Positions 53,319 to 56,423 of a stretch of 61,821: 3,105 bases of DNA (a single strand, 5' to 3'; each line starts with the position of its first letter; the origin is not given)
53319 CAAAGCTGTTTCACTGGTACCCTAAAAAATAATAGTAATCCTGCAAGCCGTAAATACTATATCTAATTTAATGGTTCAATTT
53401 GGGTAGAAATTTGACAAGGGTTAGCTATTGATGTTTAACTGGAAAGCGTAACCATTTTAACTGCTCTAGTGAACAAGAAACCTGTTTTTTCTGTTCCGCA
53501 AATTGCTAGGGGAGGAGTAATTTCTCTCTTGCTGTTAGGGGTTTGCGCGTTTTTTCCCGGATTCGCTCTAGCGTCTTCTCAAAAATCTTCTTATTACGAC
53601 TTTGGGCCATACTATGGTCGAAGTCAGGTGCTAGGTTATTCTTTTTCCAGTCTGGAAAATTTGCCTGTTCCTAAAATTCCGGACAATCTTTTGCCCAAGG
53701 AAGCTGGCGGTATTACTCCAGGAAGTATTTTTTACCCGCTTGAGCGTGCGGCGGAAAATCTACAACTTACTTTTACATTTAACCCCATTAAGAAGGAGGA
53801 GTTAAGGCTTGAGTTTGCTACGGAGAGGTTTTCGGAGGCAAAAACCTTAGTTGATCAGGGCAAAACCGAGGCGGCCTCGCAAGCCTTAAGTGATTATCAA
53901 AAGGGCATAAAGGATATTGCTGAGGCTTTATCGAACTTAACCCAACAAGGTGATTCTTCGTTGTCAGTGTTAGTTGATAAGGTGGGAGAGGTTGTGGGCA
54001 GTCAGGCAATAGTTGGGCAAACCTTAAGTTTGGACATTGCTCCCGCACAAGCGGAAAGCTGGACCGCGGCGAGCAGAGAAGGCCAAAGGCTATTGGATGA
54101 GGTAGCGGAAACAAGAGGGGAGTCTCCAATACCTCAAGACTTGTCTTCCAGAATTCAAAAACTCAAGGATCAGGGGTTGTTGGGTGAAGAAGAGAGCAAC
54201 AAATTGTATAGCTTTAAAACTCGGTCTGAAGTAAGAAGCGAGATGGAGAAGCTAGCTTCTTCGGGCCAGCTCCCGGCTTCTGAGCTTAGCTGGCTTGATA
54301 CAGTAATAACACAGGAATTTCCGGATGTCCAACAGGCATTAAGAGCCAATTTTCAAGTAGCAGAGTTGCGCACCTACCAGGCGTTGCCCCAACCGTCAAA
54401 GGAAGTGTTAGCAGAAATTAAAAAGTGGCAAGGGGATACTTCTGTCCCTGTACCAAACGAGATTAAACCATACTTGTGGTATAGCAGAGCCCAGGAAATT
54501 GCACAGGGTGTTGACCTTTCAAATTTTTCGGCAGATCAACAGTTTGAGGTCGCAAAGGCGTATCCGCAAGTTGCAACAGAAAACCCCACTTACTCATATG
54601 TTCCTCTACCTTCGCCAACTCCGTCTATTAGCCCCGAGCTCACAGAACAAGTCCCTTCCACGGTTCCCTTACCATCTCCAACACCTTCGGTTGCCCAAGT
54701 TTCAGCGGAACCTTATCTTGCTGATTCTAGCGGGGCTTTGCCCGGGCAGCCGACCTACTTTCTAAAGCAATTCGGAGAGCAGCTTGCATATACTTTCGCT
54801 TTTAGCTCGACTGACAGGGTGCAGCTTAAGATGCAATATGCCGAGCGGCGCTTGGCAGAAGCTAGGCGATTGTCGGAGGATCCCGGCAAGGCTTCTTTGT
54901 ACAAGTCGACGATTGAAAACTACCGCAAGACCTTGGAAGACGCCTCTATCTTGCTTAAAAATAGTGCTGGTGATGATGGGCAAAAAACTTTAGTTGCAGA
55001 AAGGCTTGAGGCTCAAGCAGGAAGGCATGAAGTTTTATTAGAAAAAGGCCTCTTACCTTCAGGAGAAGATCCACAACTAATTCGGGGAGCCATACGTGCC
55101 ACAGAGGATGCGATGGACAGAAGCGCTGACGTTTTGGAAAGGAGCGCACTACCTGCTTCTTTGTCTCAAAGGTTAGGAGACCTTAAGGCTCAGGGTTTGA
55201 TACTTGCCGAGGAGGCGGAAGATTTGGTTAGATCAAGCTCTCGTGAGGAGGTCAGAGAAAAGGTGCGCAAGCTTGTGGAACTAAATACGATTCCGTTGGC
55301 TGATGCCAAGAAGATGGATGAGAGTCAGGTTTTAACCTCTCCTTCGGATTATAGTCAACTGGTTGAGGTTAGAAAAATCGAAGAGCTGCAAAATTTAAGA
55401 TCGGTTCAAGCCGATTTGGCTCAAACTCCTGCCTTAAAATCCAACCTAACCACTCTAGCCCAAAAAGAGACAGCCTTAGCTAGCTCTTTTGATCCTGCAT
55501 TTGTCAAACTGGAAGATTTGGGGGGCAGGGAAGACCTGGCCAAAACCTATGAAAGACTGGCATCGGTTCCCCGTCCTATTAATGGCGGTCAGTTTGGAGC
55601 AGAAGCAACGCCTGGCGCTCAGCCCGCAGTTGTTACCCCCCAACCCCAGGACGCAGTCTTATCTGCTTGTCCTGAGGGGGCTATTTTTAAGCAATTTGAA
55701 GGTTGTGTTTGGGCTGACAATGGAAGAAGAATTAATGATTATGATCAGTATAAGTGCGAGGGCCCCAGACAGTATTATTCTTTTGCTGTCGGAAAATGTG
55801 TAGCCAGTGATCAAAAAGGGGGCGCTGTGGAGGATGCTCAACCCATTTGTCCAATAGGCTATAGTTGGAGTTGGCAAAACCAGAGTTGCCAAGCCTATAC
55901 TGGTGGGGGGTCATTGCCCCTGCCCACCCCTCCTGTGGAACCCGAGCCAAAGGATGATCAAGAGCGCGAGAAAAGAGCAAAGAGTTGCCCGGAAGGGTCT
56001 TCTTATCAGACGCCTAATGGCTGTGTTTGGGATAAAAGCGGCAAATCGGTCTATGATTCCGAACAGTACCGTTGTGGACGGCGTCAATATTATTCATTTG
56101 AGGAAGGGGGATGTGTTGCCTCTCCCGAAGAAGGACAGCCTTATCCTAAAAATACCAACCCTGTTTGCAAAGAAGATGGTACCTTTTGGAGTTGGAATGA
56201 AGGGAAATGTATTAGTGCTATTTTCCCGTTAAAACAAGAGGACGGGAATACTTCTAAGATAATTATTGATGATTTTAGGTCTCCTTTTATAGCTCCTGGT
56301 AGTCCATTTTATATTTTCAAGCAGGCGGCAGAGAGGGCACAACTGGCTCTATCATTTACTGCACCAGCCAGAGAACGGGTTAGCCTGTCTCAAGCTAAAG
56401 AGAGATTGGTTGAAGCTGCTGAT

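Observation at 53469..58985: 1838-aa surface protein: triple helical stalk with a eukaryote-like Cys-rich tip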

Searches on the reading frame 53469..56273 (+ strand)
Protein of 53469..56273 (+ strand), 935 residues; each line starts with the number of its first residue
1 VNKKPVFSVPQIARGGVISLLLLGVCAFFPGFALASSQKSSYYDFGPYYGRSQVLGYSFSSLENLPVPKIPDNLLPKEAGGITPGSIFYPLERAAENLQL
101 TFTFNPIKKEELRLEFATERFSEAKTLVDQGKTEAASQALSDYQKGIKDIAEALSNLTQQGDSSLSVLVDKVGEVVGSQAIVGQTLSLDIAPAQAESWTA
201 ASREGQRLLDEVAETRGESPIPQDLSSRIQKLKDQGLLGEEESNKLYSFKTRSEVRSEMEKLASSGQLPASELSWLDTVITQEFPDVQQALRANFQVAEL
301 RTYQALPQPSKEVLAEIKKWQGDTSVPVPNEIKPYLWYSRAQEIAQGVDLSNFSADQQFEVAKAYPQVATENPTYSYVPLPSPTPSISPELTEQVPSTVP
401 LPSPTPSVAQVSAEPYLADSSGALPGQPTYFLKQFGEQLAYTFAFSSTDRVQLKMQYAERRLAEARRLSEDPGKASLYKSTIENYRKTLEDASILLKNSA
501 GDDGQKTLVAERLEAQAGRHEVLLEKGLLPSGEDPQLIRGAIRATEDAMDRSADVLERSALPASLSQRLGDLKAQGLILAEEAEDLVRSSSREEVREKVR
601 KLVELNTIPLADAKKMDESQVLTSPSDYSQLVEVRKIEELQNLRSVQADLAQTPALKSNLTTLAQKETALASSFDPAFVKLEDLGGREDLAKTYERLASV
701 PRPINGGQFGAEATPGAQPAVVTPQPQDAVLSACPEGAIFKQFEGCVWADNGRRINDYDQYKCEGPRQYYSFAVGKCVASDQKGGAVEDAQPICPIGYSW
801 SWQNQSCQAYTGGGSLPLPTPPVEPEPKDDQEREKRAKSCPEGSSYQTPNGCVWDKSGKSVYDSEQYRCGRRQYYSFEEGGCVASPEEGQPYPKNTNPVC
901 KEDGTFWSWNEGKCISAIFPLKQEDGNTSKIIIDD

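Call 33: search_solved_structures(query=A3, max_evalue=1)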
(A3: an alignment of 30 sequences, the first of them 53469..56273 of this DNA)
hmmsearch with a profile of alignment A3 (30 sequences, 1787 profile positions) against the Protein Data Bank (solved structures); distinct sequences matched with E-value up to 1: 3.
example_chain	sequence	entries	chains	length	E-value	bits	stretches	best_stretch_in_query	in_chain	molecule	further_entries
4yuu_q1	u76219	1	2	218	0.077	13.5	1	928-1017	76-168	Extrinsic protein in photosystem II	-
9tuw_A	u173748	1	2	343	0.29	11.6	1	1528-1630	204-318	Immunoglobulin gamma-1 heavy chain,Rh5-interacting protein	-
3tnu_B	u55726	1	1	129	0.37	11.2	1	903-999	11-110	Keratin, type II cytoskeletal 5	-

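Call 40: predict_structure(alignment_id=A3)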
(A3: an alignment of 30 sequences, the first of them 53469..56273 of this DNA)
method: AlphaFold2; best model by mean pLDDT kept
length: 935 residues; sequences in the alignment: 30
mean_pLDDT: 71.8   pTM: 0.59
mean pLDDT of the five models: 71.8, 70.9, 67.4, 67.1, 64.2
residues with pLDDT >= 90: 191; 70-90: 377; 50-70: 204; < 50: 163
segments of 3 or more residues with pLDDT < 50: 1-16, 24-43, 48-60, 381-410, 623-629, 701-732, 782-786, 810-824, 918-935
pLDDT, mean of each block of 10 residues (from residue 1): 36 50 44 29 48 45 71 83 84 91 92 95 91 85 92 87 87 94 86 82 92 92 94 87 92 91 79 91 91 88 70 83 78 82 91 82 80 77 36 33 33 65 83 87 86 91 89 87 95 91 80 88 76 77 92 88 74 67 88 91 76 71 48 59 58 52 58 55 56 66 38 36 32 61 61 63 62 70 51 60 55 37 55 76 77 79 70 80 76 77 74 62 33 34
secondary structure, 60 per line:
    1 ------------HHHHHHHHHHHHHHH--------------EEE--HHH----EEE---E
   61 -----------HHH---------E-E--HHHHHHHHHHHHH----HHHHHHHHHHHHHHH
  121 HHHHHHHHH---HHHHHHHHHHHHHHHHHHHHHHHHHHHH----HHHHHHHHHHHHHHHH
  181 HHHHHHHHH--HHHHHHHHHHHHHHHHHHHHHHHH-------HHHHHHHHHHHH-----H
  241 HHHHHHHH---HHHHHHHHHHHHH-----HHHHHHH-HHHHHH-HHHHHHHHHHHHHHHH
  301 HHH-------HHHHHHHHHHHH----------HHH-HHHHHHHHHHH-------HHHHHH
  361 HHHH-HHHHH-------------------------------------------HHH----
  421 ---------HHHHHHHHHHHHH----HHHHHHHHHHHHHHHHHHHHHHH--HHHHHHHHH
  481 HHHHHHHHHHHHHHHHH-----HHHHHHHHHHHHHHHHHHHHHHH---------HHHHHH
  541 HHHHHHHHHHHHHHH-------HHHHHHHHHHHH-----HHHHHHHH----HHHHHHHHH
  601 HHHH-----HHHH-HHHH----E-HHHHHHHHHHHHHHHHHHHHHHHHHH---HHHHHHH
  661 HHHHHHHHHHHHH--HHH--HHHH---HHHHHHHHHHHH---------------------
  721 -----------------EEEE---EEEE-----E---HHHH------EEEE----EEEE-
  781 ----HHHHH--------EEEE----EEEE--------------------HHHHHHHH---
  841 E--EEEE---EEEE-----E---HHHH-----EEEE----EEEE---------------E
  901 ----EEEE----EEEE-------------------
elements in order (helices of 4 or more, strands of 3 or more residues): H13-27 E42-44 E54-56 H89-101 H106-129 H133-160 H165-189 H192-215 H223-234 H240-248 H252-264 H270-276 H278-283 H285-303 H311-322 H337-347 H355-364 H366-370 H430-442 H447-469 H472-497 H503-525 H535-555 H563-574 H580-587 H592-604 H610-613 H615-618 H625-650 H654-673 H681-684 H688-699 E738-741 E745-748 H758-761 E768-771 E776-779 H785-789 E798-801 E806-809 H830-837 E844-847 E851-854 H864-867 E873-876 E881-884 E905-908 E913-916

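Call 44: fold_search(model_id=the predicted structure, library=pdb)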
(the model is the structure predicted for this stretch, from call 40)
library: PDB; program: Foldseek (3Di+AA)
matches with E <= 10: 430; with E <= 0.001: 0
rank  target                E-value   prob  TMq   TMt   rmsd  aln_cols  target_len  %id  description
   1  7rdr_A                9.7e-03  0.66  0.10  0.17  23.3       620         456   13  Circular tandem repeat protein with novel repeat topology and enhanced subunit contact surfaces (released 2021-09-01)
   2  8qyz_F                3.4e-02  0.25  0.10  0.09  29.5       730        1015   11  Crystal structure of hiNES2 in complex with Xpo1 and RanGTP (released 2024-11-06)
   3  7sqc_R1               3.7e-02  0.20  0.10  0.06  28.6       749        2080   12  Ciliary C1 central pair apparatus isolated from Chlamydomonas reinhardtii (released 2022-04-13)
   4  8cwy_A                4.6e-02  0.51  0.12  0.19  21.1       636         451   11  Accurate computational design of genetically encoded 3D protein crystals (released 2023-11-01)
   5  4c0e_D                4.6e-02  0.23  0.09  0.14  24.3       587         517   13  Structure of the NOT1 superfamily homology domain from Chaetomium thermophilum (released 2013-10-09)
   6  8cws_A                4.8e-02  0.30  0.09  0.15  22.0       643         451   10  Accurate computational design of genetically encoded 3D protein crystals (released 2023-11-01)
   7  8qca_B                5.9e-02  0.15  0.09  0.11  26.3       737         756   13  CryoEM structure of a S. Cerevisiae Ski2387 complex in the closed state bound to RNA (released 2023-11-15)
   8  8q9t_E                8.7e-02  0.12  0.09  0.08  26.9       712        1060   11  CryoEM structure of a S. Cerevisiae Ski238 complex bound to RNA (released 2023-11-29)
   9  8ga7                  9.1e-02  0.12  0.09  0.12  25.3       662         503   15  Geometrically programmable nanomaterial construction using regularized protein building blocks (released 2024-03-13)
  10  7n6g_1H               9.5e-02  0.18  0.11  0.12  32.3       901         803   11  C1 of central pair (released 2022-05-18)
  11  7y4i_A                1.1e-01  0.16  0.08  0.09  27.3       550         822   10  Crystal structure of SPINDLY in complex with GDP (released 2022-12-07)
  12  2pft                  1.3e-01  0.13  0.08  0.12  28.6       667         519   11  The Crystal Structure of Mouse Exo70 Reveals Unique Features of the Mammalian Exocyst (released 2007-05-22)
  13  9nki_U                1.3e-01  0.13  0.09  0.10  23.7       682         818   10  Structure of substrate engaged MIDN-bound human 26S proteasome, EB MIDN_UBL state (Composite map) (released 2025-05-07)
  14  7ypz_C                1.3e-01  0.13  0.10  0.09  28.2       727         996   10  Zafirlukast in complex with CRM1-Ran-RanBP1 (released 2023-08-16)
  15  7r5k_00               1.3e-01  0.12  0.09  0.11  29.0       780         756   11  Human nuclear pore complex (constricted) (released 2022-06-22)
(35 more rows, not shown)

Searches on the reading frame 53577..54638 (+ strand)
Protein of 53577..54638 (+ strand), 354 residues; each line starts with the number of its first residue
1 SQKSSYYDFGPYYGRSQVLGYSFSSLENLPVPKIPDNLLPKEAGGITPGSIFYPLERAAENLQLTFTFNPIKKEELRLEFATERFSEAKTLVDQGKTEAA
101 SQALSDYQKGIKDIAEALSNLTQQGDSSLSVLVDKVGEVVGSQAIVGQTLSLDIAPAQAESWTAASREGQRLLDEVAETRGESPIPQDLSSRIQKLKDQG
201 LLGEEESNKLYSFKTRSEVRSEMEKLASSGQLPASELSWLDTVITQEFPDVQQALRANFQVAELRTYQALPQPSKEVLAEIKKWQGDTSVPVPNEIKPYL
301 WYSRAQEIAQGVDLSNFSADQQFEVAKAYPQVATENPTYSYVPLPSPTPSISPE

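Call 16: search_protein_families(library=pfam, proteins=[window:53577-54638:+], max_evalue=10)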
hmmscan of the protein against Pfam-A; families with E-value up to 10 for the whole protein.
window:53577-54638:+ (354 aa): 4 families
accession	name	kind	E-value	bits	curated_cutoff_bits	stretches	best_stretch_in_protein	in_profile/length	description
PF18915.5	DUF5667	-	3.4e-23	82.3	27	1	45-126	1-83/99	Domain of unknown function (DUF5667)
PF13663.11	DUF4148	-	0.012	16.5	27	1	214-238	36-60/62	Domain of unknown function (DUF4148)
PF10938.13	YfdX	-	0.12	12.9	26.6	1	73-112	105-144/149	YfdX protein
PF07176.17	DUF1400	-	0.17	12.6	23.4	1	221-278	19-76/127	Alpha/beta hydrolase of unknown function (DUF1400)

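Call 66: find_homologous_proteins(query=window:53577-54593:+, max_evalue=0.001)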
Query window:53577-54593:+ (339 aa): 13 proteins with E <= 0.001 among 5779 candidates.
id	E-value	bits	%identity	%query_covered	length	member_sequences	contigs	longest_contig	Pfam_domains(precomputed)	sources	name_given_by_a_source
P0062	5.5e-131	455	60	100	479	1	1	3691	PF18915.6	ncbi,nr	ncbi:MAG: hypothetical protein HYS83_00005, partial [Candidatus Blackburnbacteria bacterium]|nr:hypo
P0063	1.7e-112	394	55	98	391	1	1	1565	PF18915.6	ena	-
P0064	4.1e-111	389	58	93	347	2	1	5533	PF18915.6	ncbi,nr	ncbi:MAG: hypothetical protein HYU49_01445, partial [Candidatus Levybacteria bacterium]|nr:hypotheti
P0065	8.3e-105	369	53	99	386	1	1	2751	PF18915.6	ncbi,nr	ncbi:MAG: hypothetical protein HY426_03830, partial [Candidatus Levybacteria bacterium]|nr:hypotheti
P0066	5.8e-99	349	56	88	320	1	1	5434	PF18915.6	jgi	-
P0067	2.1e-89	318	45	99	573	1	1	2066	PF18915.6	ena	-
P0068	4.7e-83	297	57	74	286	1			PF18915.6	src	-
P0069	5.5e-68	248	50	68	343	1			PF18915.6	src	-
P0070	8.6e-63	231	57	56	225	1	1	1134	PF18915.6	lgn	-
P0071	1.7e-25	108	32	73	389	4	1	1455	PF18915.6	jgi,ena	-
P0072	1.1e-8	53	33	35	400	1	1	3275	PF18915.6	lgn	-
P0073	1.6e-7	49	31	49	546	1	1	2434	PF18915.6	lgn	-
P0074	1.0e-5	43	32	28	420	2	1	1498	PF13644.12,PF18915.6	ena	-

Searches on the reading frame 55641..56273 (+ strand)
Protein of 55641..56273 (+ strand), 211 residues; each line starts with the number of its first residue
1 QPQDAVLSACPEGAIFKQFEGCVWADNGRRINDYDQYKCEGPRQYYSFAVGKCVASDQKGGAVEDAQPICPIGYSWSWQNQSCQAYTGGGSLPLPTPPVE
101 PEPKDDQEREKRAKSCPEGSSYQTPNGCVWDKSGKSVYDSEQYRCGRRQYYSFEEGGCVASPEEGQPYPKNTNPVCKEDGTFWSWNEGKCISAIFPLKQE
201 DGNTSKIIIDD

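Call 16: search_protein_families(library=pfam, proteins=[window:55641-56273:+], max_evalue=10)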
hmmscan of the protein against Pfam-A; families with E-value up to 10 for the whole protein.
window:55641-56273:+ (211 aa): 1 family
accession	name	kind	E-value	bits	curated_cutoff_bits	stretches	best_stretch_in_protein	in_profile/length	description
PF19202.5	DUF5874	-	0.00041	21.1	27.1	2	155-208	1-52/74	Family of unknown function (DUF5874)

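Call 74: search_solved_structures(query=window:55641-56273:+, max_evalue=10)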
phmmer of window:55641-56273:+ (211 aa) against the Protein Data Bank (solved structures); distinct sequences matched with E-value up to 10: 0.
